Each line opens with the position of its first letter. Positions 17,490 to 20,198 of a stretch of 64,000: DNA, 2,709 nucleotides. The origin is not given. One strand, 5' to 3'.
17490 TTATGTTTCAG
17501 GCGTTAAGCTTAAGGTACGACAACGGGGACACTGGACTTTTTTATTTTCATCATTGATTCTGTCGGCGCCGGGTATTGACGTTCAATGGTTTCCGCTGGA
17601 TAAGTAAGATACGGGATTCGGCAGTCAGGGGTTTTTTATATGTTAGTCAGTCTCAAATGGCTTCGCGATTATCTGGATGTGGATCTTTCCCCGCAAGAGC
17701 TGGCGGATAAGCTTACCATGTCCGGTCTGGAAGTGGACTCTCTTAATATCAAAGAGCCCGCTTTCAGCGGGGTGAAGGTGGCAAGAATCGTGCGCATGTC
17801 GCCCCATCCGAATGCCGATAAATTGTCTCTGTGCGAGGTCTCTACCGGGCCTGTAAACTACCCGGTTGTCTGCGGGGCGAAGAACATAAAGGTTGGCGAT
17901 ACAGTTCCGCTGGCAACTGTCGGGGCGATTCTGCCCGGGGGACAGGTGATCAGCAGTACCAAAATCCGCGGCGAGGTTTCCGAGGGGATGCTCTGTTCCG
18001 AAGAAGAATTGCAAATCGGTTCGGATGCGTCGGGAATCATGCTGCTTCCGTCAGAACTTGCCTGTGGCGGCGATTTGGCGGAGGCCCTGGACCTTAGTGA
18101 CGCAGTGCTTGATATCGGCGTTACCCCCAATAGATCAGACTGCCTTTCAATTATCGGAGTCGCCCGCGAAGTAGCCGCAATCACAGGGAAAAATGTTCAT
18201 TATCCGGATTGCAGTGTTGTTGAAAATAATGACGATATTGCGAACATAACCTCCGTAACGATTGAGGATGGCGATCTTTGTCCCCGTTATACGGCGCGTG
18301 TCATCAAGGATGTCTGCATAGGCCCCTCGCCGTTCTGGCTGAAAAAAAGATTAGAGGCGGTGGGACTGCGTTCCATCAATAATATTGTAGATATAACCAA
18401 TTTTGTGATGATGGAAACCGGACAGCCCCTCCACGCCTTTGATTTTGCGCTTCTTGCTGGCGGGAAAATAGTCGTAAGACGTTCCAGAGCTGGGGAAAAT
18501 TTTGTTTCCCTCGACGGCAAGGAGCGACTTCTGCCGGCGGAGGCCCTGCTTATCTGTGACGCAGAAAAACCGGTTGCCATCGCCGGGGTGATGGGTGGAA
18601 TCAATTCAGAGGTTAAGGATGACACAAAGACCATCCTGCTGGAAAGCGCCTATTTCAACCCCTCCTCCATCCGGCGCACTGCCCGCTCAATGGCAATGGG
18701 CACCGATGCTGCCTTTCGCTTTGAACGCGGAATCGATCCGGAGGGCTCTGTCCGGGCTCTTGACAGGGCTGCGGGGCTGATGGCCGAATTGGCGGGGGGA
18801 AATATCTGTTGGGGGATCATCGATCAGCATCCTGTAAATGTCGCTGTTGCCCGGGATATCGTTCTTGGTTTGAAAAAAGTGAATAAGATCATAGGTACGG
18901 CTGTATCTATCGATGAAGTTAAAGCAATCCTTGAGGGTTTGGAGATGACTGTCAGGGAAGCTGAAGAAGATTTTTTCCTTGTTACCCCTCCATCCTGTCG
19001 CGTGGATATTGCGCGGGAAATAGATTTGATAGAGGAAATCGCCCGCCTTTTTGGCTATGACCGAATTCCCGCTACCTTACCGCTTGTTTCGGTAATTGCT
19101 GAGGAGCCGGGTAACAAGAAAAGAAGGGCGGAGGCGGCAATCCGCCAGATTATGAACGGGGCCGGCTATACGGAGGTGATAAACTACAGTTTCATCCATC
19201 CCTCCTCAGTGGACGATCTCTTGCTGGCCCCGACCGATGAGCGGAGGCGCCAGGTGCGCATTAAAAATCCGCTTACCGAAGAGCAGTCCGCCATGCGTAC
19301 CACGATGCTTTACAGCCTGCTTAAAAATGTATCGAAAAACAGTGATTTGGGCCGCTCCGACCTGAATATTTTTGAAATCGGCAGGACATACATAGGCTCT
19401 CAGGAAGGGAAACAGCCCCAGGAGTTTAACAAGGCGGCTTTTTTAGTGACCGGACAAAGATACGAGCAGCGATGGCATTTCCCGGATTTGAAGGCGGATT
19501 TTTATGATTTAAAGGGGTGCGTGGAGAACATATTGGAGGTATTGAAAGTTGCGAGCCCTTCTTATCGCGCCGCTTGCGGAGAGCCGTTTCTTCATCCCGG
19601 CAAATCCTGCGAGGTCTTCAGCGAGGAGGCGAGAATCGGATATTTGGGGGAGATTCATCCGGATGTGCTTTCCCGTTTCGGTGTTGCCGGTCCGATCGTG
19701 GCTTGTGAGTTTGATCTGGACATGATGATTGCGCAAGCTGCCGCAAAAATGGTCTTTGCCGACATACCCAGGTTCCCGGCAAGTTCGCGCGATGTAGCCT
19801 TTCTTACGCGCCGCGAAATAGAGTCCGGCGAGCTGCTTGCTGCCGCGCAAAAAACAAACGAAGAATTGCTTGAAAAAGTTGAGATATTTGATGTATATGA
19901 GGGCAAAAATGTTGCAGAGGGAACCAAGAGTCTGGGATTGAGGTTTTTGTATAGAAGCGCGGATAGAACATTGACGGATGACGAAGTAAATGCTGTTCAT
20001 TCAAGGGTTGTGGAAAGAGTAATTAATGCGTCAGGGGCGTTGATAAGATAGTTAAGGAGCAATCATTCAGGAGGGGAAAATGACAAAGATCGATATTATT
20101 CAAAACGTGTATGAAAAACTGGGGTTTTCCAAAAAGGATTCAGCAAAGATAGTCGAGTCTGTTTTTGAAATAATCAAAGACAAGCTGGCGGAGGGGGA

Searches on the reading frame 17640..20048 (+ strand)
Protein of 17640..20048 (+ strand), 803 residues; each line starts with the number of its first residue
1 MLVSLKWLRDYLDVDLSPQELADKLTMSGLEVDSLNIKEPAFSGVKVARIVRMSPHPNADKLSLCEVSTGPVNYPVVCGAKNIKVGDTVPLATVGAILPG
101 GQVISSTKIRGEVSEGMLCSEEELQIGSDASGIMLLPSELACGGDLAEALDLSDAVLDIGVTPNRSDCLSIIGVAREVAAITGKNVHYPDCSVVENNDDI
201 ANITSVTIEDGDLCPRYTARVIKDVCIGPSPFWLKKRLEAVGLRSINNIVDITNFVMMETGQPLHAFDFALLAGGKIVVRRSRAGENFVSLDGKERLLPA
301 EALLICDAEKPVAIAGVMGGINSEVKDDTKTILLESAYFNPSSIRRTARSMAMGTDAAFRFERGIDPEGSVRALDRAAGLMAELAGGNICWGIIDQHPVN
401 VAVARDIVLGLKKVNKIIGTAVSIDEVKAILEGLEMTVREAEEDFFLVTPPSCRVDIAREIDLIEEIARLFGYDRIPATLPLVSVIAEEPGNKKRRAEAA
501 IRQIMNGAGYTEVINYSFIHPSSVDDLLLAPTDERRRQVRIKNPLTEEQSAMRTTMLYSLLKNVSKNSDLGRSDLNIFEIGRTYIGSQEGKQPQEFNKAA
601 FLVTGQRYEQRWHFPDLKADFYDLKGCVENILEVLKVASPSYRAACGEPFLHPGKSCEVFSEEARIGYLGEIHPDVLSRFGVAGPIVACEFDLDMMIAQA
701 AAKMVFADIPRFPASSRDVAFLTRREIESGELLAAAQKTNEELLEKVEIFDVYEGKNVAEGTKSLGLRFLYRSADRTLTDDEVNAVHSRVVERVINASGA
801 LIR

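Call 11: search_protein_families(library=pfam, proteins=[window:17640-20048:+], max_evalue=0.00001)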
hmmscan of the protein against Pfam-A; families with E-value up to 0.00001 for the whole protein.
window:17640-20048:+ (803 aa): 5 families
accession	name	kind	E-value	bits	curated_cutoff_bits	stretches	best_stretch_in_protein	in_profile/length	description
PF03483.22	B3_4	-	7.5e-70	234.5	29.3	1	214-386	2-174/174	B3/4 domain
PF17759.6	tRNA_synthFbeta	-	1.1e-64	218.2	22.4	1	476-693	1-214/214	Phenylalanyl tRNA synthetase beta chain CLM domain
PF03147.19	FDX-ACB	-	2.5e-27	95.6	31.1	1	710-803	1-94/94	Ferredoxin-fold anticodon binding domain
PF03484.21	B5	-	2.1e-23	82.7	28.6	1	408-473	2-67/67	tRNA synthetase B5 domain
PF01588.26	tRNA_bind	-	2.2e-17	63.4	27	1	45-143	1-94/96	Putative tRNA binding domain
